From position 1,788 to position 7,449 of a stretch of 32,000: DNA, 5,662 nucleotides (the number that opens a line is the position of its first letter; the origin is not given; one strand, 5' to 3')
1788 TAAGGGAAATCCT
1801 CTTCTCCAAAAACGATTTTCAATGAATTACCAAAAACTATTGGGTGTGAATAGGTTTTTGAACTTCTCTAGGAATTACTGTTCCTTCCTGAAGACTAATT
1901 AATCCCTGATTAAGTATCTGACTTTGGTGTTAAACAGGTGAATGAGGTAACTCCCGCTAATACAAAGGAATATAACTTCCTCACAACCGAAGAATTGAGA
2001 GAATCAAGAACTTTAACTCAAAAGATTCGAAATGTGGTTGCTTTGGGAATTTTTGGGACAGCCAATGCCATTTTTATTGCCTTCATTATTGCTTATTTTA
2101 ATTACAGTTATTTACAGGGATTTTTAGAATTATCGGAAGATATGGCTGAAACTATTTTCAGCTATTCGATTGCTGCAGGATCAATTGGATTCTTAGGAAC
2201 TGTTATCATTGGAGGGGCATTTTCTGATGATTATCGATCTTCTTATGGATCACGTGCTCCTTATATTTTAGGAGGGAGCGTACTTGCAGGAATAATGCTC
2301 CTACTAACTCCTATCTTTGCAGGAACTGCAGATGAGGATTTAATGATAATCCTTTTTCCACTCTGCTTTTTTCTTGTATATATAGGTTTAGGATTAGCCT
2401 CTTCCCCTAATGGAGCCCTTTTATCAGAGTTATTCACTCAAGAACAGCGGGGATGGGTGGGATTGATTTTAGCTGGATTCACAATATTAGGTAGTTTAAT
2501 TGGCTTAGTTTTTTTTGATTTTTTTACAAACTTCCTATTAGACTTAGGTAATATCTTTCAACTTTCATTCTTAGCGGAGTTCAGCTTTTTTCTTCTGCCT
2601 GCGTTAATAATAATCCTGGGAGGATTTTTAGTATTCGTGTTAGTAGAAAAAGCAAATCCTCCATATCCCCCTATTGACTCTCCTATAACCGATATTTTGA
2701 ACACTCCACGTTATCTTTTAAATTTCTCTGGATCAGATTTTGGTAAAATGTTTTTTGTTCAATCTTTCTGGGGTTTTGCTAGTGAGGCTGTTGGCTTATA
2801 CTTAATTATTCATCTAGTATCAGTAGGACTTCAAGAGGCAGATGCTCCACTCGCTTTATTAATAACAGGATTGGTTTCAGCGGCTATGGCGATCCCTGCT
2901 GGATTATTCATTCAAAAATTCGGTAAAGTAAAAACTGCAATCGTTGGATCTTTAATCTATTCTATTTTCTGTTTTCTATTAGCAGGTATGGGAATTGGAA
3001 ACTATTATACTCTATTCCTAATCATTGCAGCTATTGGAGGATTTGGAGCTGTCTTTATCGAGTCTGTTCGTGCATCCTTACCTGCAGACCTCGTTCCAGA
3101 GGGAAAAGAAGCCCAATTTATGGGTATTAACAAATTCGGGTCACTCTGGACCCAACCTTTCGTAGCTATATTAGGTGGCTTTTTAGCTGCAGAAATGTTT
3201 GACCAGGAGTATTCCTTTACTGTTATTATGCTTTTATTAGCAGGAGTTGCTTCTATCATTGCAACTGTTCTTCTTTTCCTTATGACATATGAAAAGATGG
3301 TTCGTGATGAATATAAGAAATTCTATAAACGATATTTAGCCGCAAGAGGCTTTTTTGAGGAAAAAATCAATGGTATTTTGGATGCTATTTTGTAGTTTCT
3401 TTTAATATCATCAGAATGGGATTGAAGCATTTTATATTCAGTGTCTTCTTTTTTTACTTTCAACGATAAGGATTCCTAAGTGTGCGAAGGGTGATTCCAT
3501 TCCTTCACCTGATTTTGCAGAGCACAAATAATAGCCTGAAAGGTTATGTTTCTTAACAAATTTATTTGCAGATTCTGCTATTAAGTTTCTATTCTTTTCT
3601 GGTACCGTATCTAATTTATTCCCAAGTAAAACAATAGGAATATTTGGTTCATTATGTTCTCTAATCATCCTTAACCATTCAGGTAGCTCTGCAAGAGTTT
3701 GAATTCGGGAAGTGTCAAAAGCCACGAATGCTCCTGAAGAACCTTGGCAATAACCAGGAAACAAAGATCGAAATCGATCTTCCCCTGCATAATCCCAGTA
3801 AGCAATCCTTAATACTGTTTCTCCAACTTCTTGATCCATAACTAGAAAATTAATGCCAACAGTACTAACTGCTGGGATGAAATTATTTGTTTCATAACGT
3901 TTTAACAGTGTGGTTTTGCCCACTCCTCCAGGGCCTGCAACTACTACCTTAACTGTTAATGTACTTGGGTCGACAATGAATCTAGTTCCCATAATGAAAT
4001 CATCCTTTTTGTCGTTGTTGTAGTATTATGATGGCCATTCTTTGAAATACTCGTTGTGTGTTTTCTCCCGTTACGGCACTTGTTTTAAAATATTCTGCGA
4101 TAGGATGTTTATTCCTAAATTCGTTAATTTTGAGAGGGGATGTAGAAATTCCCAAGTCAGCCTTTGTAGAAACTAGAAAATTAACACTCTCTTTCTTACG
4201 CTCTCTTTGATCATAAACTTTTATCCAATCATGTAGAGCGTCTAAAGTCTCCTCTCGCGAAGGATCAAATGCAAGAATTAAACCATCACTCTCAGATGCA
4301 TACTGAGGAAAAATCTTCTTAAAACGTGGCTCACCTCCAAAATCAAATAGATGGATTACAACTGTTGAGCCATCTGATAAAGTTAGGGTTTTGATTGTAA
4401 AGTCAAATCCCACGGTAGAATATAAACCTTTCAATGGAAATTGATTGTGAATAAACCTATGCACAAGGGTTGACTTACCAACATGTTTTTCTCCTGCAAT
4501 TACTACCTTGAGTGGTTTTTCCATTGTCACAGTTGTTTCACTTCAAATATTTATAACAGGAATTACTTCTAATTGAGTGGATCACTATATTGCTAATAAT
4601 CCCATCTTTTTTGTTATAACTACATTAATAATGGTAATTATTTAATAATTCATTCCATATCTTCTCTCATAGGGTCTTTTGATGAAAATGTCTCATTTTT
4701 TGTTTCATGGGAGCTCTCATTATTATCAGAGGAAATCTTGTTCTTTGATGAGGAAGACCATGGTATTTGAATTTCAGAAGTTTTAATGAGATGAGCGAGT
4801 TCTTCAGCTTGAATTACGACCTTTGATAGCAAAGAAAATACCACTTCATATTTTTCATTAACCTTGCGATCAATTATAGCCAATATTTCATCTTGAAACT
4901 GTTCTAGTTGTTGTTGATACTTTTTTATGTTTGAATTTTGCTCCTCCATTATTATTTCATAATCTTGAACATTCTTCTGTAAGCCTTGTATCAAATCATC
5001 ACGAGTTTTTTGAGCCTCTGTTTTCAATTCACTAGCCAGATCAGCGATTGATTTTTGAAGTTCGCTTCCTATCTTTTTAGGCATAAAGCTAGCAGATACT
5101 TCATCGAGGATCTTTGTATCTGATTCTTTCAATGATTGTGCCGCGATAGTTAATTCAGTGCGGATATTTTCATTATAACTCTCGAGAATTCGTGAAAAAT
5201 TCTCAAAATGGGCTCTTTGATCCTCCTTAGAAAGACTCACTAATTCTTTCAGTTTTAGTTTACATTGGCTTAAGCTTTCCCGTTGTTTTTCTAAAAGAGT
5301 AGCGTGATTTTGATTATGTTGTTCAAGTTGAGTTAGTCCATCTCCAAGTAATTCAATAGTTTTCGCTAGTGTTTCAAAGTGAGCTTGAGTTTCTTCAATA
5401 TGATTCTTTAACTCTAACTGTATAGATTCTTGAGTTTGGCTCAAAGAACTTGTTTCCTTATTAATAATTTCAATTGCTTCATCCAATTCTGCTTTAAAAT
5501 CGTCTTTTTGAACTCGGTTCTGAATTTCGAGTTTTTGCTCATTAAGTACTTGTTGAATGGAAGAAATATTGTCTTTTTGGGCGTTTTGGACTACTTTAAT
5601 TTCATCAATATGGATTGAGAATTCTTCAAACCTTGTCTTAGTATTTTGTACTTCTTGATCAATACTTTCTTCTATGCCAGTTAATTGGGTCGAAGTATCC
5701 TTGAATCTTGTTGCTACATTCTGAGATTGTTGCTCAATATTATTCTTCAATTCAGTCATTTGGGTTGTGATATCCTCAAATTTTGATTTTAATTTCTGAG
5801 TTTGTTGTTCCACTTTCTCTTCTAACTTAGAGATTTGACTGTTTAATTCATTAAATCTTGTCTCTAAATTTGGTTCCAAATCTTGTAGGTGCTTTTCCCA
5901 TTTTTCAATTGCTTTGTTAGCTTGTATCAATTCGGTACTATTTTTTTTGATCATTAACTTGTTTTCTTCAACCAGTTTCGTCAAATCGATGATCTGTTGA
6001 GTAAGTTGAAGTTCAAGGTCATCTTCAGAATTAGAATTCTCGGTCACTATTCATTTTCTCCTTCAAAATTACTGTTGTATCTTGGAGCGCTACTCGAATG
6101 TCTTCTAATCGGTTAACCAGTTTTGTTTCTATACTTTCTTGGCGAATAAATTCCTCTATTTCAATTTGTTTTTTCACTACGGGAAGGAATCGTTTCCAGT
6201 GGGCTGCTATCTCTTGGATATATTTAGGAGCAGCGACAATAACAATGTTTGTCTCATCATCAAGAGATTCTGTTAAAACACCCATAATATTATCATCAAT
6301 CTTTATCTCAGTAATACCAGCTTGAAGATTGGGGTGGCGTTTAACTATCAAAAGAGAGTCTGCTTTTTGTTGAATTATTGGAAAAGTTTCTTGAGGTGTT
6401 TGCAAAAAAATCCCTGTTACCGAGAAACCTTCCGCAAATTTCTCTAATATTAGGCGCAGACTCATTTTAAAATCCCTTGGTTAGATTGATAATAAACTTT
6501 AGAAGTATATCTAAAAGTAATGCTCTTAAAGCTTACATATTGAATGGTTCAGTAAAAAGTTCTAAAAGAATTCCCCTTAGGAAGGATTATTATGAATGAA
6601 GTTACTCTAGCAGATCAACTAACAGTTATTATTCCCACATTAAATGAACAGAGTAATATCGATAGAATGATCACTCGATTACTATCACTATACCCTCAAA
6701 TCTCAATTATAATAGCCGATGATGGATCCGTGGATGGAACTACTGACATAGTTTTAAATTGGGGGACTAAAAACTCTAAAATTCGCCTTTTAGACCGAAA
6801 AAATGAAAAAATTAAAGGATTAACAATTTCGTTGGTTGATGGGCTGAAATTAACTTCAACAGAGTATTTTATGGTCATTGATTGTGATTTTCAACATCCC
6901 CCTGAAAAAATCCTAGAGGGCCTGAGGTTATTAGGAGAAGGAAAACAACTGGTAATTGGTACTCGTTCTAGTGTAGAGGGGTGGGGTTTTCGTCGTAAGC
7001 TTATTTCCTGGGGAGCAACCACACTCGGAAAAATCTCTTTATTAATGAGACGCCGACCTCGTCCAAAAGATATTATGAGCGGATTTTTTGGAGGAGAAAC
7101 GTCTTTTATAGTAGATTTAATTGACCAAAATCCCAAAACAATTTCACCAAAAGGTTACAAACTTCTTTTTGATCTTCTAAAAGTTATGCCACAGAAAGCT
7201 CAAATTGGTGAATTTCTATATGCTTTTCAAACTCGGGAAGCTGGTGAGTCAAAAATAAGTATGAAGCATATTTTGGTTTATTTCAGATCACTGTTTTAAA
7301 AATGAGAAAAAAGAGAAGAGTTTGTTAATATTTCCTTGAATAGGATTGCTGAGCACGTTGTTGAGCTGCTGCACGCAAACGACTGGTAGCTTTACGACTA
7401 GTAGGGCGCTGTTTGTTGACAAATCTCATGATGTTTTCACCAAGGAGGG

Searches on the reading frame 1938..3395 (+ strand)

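Call 43: search_protein_families(library=pfam, proteins=[window:1938-3395:+], max_evalue=0.00001)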
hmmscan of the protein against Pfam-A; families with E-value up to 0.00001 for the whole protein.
window:1938-3395:+ (485 aa): 2 families
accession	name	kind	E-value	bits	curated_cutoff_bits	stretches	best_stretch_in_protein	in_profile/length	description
PF07690.21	MFS_1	-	1.4e-20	73.9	33.4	2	272-451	2-176/347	Major Facilitator Superfamily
PF13347.12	MFS_2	-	1.5e-09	37.3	27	1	36-391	9-355/427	MFS/sugar transport protein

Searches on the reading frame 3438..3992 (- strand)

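Call 43: search_protein_families(library=pfam, proteins=[window:3438-3992:-], max_evalue=0.00001)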
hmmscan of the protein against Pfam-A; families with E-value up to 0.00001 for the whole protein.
window:3438-3992:- (184 aa): 3 families
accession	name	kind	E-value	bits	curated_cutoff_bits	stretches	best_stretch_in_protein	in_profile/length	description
PF00071.28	Ras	-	1e-31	110.1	21.6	1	15-172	1-156/162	Ras family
PF08477.19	Roc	-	1.4e-22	80.6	27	1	15-128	1-119/119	Ras of Complex, Roc, domain of DAPkinase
PF00025.27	Arf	-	3.2e-13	50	22.3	1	13-171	14-169/174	ADP-ribosylation factor family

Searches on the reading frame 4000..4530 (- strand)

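Call 48: search_protein_families(library=pfam, proteins=[window:4000-4530:-], max_evalue=0.001)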
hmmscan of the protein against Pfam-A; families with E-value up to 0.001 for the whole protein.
window:4000-4530:- (176 aa): 4 families
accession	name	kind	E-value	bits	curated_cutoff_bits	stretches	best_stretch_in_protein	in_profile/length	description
PF00071.28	Ras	-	4.7e-26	91.8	21.6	1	8-167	1-158/162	Ras family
PF08477.19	Roc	-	4.9e-20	72.4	27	1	8-125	1-119/119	Ras of Complex, Roc, domain of DAPkinase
PF00025.27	Arf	-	3.9e-12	46.4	22.3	1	3-165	11-170/174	ADP-ribosylation factor family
PF01926.29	MMR_HSR1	-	0.00099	19.6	21.9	0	8-109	1-102/113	50S ribosome-binding GTPase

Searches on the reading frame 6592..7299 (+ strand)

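Call 43: search_protein_families(library=pfam, proteins=[window:6592-7299:+], max_evalue=0.00001)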
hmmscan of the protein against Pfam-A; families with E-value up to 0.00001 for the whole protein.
window:6592-7299:+ (235 aa): 1 family
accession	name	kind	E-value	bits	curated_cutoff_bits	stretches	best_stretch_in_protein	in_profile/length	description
PF00535.33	Glycos_transf_2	-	2.3e-24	86.6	23.3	1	11-141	1-131/168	Glycosyl transferase family 2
